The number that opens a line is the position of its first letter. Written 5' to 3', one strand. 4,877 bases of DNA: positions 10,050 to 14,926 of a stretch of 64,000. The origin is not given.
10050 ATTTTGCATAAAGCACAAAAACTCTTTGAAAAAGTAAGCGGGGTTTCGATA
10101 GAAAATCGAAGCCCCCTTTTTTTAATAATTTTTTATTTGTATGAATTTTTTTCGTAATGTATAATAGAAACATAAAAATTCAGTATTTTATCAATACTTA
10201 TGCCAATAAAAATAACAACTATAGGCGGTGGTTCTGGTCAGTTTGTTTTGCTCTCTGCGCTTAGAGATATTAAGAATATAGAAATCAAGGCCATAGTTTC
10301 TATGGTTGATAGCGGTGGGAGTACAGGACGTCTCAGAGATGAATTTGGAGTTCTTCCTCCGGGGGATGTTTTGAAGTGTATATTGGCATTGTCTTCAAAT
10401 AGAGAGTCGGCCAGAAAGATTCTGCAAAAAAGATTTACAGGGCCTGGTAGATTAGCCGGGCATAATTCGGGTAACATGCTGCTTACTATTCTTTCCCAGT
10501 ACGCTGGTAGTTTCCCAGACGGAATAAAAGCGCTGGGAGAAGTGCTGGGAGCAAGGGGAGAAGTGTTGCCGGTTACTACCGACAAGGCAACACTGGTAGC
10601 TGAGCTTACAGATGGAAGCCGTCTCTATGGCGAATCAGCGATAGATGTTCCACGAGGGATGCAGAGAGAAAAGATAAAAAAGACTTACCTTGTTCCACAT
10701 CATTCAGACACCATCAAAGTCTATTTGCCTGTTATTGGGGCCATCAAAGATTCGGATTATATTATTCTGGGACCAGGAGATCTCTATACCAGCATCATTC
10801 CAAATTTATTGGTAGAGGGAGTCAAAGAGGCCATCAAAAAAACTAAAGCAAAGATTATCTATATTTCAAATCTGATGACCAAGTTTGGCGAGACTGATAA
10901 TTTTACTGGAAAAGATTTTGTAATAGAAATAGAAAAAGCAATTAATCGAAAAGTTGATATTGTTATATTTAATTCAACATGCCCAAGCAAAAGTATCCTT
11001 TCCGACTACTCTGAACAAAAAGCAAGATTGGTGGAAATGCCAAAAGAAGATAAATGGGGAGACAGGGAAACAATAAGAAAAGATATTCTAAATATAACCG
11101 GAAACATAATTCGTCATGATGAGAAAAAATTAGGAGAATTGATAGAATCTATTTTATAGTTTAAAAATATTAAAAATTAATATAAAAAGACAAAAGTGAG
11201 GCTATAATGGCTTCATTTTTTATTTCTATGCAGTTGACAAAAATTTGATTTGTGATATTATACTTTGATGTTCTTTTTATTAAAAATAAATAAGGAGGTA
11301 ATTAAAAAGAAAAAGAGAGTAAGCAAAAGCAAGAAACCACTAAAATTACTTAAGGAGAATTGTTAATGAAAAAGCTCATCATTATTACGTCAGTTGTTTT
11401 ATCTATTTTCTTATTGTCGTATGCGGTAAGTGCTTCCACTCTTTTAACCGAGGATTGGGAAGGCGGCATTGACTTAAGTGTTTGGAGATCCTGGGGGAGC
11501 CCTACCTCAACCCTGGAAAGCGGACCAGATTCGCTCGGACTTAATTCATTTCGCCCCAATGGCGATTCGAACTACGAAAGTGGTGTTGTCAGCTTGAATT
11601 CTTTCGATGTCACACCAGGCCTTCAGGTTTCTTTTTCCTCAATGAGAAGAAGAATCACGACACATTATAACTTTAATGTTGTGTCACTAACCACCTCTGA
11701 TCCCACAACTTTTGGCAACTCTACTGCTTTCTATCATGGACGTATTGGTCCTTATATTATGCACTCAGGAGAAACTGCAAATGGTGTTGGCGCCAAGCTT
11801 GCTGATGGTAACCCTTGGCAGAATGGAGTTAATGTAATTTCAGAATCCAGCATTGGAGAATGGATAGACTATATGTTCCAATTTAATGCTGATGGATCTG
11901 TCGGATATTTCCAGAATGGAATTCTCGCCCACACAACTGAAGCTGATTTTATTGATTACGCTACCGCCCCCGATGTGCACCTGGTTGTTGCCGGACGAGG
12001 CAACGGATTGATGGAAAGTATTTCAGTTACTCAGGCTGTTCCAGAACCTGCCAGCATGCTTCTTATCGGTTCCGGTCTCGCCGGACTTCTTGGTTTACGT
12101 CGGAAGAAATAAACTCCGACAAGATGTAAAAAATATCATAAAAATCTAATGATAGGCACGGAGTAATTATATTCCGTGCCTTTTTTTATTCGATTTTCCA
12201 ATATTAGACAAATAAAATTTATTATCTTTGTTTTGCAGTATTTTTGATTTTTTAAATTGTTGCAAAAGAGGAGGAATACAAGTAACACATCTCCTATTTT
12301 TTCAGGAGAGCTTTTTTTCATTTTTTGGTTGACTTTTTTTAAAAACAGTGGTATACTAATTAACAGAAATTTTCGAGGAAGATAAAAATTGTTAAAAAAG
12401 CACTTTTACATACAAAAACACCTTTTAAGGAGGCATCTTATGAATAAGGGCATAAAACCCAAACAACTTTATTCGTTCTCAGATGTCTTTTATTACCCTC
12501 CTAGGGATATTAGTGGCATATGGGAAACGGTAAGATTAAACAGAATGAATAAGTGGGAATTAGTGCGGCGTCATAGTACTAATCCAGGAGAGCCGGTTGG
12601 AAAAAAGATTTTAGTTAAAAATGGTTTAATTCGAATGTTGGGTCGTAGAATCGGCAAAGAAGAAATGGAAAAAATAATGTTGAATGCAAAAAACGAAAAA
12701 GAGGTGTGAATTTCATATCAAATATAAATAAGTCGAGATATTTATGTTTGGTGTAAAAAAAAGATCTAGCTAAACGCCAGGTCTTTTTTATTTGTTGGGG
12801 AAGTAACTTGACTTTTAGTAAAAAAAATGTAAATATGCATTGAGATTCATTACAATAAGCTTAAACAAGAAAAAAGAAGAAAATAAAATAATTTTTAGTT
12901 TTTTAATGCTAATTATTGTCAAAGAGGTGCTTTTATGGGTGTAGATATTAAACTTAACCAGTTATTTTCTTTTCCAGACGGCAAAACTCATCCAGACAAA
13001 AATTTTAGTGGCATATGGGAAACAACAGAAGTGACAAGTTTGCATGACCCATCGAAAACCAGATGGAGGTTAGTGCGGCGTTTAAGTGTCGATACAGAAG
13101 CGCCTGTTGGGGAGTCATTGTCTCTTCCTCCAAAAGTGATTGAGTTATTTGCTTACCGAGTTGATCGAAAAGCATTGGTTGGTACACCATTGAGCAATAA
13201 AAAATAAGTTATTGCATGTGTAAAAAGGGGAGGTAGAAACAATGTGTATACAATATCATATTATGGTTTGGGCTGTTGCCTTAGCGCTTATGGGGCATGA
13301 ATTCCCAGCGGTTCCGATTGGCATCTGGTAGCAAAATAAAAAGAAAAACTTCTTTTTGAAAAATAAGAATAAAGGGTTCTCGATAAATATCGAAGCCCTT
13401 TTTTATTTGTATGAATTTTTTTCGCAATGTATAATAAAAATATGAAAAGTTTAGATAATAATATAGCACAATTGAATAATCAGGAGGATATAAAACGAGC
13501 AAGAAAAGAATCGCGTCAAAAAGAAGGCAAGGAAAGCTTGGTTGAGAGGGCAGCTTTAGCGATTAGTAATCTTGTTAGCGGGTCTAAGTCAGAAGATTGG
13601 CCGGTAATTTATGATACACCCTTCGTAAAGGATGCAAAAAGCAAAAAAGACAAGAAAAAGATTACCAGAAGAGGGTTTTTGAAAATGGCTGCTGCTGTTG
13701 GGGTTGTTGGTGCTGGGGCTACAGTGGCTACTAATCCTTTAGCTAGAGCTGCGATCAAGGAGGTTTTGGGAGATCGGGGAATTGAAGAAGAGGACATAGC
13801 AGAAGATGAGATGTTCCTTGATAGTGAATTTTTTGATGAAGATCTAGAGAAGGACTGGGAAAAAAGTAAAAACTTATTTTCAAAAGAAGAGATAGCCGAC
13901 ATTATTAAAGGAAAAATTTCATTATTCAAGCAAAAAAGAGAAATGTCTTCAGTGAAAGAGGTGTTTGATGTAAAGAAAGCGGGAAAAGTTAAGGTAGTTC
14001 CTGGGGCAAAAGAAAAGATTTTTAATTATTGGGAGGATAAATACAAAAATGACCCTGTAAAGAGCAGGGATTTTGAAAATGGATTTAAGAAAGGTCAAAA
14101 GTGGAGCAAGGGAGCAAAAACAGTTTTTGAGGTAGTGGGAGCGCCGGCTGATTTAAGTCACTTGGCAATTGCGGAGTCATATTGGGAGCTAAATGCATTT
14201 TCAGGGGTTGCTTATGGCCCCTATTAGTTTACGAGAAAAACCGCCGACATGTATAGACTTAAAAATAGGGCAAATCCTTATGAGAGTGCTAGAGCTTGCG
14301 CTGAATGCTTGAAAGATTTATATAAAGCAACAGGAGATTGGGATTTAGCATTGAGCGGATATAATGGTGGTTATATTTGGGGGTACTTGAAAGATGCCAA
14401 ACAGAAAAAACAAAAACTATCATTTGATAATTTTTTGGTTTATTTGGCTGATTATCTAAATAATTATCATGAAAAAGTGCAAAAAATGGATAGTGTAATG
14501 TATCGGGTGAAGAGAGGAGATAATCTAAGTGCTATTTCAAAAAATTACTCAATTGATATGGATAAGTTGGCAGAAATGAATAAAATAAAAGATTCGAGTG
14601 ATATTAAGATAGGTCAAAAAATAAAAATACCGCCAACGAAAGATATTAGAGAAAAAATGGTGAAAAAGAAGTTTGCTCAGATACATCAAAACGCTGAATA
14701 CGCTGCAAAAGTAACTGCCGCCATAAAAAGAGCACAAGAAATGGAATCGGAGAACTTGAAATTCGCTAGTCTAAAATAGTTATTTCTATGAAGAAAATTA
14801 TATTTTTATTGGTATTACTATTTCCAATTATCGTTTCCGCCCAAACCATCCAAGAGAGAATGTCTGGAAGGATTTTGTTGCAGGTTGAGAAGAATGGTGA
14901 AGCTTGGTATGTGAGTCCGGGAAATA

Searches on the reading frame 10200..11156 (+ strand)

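Call 29: search_protein_families(library=pfam, proteins=[window:10200-11156:+], max_evalue=0.001)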
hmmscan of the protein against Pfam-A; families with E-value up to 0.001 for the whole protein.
window:10200-11156:+ (319 aa): 1 family
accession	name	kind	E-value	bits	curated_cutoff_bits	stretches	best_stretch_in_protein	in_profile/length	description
PF01933.23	CofD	-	2.1e-77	260.6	30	1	5-285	1-278/290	2-phospho-L-lactate transferase CofD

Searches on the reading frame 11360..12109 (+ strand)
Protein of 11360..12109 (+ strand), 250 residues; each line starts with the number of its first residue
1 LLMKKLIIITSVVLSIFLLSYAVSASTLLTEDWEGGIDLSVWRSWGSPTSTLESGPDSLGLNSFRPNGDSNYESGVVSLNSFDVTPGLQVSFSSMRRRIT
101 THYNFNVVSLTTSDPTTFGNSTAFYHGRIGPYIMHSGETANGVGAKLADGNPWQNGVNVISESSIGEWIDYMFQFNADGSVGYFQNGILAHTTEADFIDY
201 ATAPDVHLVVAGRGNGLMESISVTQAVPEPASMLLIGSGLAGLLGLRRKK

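Call 29: search_protein_families(library=pfam, proteins=[window:11360-12109:+], max_evalue=0.001)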
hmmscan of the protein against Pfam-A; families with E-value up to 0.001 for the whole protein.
window:11360-12109:+ (250 aa): 1 family
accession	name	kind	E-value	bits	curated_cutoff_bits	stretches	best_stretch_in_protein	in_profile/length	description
PF07589.16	PEP-CTERM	-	8.7e-08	32.4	20.7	1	226-249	1-24/24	PEP-CTERM motif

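Call 72: search_protein_families(library=ncbifam, proteins=[window:11360-12109:+], max_evalue=1)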
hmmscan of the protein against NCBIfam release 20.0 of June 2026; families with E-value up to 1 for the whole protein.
window:11360-12109:+ (250 aa): 16 families
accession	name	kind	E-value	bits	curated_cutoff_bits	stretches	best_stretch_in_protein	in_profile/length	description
NF038125.1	PEP_CTERM_THxN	subfamily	1.4e-07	31.4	85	1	220-250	216-246/246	THxN family PEP-CTERM protein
NF033554.9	floc_PepA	equivalog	2.5e-07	30.8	80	1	116-250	132-260/261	flocculation-associated PEP-CTERM protein PepA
NF041538.1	PEP_EDSA_1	subfamily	4.6e-06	26.5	100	1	220-250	277-307/307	EDSAP-1 family PEP-CTERM protein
NF038129.1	PEP_NF038129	equivalog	2.8e-05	24.1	65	1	199-249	143-193/194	NF038129 family PEP-CTERM protein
TIGR02595.1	PEP_CTERM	domain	4.3e-05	24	16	1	227-250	1-23/24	PEP-CTERM sorting domain-containing protein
NF041927.1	Xrt_dep_XDP1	equivalog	0.00014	21.9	125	1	224-250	216-242/242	exosortase-dependent surface protein XDP1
TIGR03370.1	VPLPA-CTERM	domain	0.00063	19.7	25.35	1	227-250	1-24/25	VPLPA-CTERM sorting domain-containing protein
NF038120.1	PEP_CTERM_QFxxD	subfamily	0.0011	18.8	80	1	224-249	190-215/215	NF038120 family PEP-CTERM protein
NF033947.0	PEP-cistern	hypoth_equivalog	0.0015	18.3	60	1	209-249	156-195/195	cistern family PEP-CTERM protein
NF038118.1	PEP_CTERM_CCXG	equivalog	0.0066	16.1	90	1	224-250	173-199/199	CCXG family PEP-CTERM protein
NF038126.1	PEP_CTERM_FxDxF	subfamily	0.01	16.1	50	1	221-248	137-165/165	FxDxF family PEP-CTERM protein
TIGR04143.1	VPxxxP_CTERM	domain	0.022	14.7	30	1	230-249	6-24/25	VPXXXP-CTERM sorting domain-containing protein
NF038124.1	PEP_CTERM_TLD_A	exception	0.032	13.8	100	1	218-249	203-234/235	PEP_CTERM-anchored TLD domain-containing protein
NF038119.1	PEP_CTERM_MHFG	equivalog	0.11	12.8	100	1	216-249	225-258/260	MHFG family PEP-CTERM protein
NF035944.1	PEPxxWA-CTERM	domain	0.27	11.2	35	1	227-244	1-20/24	PEPxxWA-CTERM sorting domain-containing protein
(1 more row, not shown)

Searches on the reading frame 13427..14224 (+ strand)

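Call 29: search_protein_families(library=pfam, proteins=[window:13427-14224:+], max_evalue=0.001)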
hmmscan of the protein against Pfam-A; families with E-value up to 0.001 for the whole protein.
window:13427-14224:+ (266 aa): 1 family
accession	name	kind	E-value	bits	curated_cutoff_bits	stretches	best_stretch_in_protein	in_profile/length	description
PF10399.14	UCR_Fe-S_N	-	4.7e-05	23.2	24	1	72-100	2-31/41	Ubiquitinol-cytochrome C reductase Fe-S subunit TAT signal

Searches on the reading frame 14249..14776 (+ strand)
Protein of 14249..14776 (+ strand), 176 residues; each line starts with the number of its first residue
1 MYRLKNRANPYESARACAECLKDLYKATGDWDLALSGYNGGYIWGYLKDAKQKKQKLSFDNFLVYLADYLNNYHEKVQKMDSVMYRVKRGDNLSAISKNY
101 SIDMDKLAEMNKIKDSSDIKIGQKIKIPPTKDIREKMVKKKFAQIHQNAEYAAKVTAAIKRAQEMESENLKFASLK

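Call 29: search_protein_families(library=pfam, proteins=[window:14249-14776:+], max_evalue=0.001)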
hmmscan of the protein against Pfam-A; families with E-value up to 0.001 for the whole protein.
window:14249-14776:+ (176 aa): 2 families
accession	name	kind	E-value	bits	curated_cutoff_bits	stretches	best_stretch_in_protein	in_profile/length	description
PF01476.26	LysM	-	8.8e-16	58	20.9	1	85-128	1-43/43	LysM domain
PF01464.25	SLT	-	2.3e-05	24.4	21.3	1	5-58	60-112/117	Transglycosylase SLT domain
